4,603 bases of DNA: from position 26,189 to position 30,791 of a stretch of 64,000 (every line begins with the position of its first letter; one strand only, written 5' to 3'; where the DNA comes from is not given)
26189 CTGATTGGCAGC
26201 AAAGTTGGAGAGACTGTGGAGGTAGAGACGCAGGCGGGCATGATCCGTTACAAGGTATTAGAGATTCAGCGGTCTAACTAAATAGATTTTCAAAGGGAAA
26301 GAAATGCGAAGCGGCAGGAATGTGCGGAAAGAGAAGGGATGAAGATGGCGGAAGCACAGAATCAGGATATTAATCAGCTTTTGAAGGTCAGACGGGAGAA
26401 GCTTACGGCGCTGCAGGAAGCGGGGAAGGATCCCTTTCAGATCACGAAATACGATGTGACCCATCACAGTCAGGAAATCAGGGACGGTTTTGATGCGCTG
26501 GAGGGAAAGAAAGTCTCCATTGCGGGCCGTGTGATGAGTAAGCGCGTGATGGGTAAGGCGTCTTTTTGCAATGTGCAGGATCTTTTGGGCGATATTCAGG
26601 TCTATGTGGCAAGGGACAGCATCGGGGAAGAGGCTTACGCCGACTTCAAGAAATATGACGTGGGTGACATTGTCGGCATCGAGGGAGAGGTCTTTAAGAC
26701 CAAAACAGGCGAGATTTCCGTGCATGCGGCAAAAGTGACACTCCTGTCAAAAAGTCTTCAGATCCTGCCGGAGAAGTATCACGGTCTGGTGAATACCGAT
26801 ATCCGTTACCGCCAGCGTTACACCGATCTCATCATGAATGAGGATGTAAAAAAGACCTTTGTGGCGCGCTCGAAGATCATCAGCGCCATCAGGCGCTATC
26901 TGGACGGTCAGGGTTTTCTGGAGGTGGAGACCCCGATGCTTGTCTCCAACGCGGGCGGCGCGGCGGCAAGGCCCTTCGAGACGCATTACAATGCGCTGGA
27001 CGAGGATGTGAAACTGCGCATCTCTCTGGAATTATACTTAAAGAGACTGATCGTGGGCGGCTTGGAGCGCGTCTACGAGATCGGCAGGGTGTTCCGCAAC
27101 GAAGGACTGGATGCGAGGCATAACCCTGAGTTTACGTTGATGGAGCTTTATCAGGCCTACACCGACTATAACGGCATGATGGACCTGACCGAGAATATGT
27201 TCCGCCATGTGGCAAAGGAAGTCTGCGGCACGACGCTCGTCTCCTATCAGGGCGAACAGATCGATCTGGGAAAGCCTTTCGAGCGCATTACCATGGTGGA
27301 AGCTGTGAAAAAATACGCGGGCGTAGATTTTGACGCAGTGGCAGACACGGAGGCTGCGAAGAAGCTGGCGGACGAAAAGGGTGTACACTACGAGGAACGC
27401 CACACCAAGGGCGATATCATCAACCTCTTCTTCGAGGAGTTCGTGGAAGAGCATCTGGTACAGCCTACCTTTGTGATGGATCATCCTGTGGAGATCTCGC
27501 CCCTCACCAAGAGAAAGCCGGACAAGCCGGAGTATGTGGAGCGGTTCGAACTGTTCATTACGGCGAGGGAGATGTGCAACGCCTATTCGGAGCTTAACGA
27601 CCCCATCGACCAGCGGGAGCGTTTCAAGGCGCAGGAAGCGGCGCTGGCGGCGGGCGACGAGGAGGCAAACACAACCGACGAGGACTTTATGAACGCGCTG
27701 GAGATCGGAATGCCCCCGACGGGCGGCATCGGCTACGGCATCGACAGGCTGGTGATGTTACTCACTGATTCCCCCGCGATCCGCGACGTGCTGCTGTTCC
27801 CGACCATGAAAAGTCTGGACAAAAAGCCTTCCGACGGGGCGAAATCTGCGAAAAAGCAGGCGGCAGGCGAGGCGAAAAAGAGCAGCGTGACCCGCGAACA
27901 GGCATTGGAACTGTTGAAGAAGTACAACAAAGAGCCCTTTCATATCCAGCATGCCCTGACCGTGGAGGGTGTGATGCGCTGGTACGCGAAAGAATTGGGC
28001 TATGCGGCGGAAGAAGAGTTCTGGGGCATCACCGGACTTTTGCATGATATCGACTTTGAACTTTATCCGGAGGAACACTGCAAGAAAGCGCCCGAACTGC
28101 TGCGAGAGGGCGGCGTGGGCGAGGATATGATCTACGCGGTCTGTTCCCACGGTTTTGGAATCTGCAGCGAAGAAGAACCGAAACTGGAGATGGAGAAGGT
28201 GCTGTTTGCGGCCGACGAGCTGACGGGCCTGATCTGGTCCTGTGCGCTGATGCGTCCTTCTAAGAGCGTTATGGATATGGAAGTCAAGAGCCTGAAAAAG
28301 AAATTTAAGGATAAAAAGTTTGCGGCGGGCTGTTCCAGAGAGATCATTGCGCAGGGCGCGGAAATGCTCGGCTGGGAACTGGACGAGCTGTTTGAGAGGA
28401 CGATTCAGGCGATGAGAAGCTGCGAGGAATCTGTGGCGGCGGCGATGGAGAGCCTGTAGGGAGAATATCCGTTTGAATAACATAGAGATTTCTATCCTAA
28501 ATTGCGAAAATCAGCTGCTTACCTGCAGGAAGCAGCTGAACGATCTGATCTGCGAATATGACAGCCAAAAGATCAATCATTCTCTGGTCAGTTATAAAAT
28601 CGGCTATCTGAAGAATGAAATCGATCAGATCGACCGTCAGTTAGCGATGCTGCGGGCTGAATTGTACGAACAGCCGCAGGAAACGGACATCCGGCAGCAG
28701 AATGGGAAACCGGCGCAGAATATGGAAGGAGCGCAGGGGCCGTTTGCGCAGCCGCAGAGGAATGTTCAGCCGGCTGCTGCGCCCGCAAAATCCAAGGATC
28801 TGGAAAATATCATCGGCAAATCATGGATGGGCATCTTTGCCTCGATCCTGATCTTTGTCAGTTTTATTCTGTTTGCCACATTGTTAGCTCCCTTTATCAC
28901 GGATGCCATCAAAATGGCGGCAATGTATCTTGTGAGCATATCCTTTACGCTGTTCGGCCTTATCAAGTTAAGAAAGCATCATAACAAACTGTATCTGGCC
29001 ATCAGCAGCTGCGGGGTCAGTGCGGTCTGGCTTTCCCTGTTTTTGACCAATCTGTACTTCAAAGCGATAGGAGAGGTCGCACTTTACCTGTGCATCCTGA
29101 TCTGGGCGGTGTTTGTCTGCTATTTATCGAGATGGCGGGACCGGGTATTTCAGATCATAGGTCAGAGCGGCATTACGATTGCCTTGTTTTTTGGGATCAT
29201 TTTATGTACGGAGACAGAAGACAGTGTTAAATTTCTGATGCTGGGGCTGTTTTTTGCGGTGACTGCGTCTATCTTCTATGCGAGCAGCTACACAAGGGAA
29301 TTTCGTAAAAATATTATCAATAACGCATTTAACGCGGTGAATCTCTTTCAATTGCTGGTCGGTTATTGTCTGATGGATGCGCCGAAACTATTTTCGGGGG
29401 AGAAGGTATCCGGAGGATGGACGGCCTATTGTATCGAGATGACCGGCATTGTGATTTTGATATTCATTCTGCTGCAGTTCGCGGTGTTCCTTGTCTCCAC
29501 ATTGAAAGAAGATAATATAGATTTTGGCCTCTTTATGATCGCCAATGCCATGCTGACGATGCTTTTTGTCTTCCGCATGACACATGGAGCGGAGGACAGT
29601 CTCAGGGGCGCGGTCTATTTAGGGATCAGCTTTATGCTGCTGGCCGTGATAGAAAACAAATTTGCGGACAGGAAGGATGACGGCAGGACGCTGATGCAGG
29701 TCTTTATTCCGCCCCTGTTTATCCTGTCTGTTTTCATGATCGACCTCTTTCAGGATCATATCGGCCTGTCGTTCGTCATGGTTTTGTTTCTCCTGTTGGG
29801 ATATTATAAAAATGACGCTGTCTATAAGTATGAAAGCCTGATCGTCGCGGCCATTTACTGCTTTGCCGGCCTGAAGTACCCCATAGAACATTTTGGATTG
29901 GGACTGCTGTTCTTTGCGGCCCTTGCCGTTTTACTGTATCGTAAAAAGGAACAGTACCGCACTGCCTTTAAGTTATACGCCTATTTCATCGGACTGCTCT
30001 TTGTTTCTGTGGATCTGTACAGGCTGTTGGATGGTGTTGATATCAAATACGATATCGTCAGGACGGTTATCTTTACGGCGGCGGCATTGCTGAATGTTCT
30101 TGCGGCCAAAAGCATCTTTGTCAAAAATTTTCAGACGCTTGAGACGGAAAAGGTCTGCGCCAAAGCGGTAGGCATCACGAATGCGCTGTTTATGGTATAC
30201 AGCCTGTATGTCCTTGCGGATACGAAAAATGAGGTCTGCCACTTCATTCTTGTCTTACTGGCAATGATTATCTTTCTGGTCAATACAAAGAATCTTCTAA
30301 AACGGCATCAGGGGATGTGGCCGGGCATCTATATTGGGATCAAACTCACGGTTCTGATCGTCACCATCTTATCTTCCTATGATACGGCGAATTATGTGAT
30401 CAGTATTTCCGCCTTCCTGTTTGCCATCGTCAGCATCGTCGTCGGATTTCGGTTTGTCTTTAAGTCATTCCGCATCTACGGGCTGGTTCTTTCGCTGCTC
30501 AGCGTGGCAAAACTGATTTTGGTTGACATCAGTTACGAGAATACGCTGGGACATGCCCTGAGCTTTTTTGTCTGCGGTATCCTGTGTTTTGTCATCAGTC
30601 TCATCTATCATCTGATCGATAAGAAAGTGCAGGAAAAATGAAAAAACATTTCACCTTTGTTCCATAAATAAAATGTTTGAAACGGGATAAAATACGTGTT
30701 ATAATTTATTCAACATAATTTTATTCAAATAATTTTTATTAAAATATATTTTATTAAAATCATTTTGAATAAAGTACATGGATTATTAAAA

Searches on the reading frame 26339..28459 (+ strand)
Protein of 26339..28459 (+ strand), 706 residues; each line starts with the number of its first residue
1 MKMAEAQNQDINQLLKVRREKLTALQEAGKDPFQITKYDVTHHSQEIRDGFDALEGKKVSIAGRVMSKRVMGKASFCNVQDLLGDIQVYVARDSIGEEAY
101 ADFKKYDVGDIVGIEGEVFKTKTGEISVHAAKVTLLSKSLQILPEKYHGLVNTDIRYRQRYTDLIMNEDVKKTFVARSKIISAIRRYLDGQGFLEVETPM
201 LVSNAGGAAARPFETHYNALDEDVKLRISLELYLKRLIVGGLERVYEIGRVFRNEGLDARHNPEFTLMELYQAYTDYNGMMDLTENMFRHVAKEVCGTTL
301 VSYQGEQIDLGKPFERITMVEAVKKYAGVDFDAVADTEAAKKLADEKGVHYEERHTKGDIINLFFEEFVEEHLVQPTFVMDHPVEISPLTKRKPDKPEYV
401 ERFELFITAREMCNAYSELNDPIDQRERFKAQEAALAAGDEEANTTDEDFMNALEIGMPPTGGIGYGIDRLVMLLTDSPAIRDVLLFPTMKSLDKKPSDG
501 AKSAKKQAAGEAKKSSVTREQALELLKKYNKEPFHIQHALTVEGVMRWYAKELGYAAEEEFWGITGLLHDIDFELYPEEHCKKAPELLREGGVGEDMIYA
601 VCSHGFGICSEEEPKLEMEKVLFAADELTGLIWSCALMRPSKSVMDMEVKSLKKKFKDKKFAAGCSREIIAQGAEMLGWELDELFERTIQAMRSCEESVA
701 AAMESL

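Call 6: search_protein_families(library=pfam, proteins=[window:26339-28459:+], max_evalue=0.001)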
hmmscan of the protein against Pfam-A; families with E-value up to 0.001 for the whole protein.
window:26339-28459:+ (706 aa): 3 families
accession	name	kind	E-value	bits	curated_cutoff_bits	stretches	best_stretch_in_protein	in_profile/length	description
PF00152.25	tRNA-synt_2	-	2.2e-95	319.7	25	1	153-490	2-307/308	tRNA synthetases class II (D, K and N)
PF01336.31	tRNA_anti-codon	-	6.4e-17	61.7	27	1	59-136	1-75/75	OB-fold nucleic acid binding domain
PF01409.25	tRNA-synt_2d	-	9.3e-05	22.5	19.8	0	245-299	105-157/246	tRNA synthetases class II core domain (F)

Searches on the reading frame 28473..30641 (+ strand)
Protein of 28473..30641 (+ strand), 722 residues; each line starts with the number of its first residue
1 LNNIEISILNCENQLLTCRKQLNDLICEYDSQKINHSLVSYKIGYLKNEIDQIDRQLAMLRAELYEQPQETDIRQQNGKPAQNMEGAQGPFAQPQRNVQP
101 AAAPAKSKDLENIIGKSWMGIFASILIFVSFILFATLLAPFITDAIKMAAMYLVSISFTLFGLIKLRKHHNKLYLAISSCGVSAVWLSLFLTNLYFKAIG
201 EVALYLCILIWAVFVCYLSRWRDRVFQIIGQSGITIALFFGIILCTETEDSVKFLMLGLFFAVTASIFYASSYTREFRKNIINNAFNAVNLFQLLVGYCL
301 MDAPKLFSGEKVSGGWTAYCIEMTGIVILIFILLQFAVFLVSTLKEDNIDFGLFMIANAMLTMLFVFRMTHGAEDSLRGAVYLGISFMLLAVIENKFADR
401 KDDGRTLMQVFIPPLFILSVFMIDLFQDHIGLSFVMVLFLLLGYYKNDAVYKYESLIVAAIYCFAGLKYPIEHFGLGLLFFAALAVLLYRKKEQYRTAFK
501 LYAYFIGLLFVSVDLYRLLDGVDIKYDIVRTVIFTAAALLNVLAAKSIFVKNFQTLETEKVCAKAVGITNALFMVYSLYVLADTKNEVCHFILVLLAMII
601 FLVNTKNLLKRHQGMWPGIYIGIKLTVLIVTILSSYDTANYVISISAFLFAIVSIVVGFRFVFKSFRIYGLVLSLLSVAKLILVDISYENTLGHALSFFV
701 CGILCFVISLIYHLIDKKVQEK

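Call 6: search_protein_families(library=pfam, proteins=[window:28473-30641:+], max_evalue=0.001)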
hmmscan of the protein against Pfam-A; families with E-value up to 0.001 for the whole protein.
window:28473-30641:+ (722 aa): 1 family
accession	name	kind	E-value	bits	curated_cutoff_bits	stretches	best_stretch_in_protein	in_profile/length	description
PF10101.14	DUF2339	-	1.9e-16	60.4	33.6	1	414-714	334-658/659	Predicted membrane protein (DUF2339)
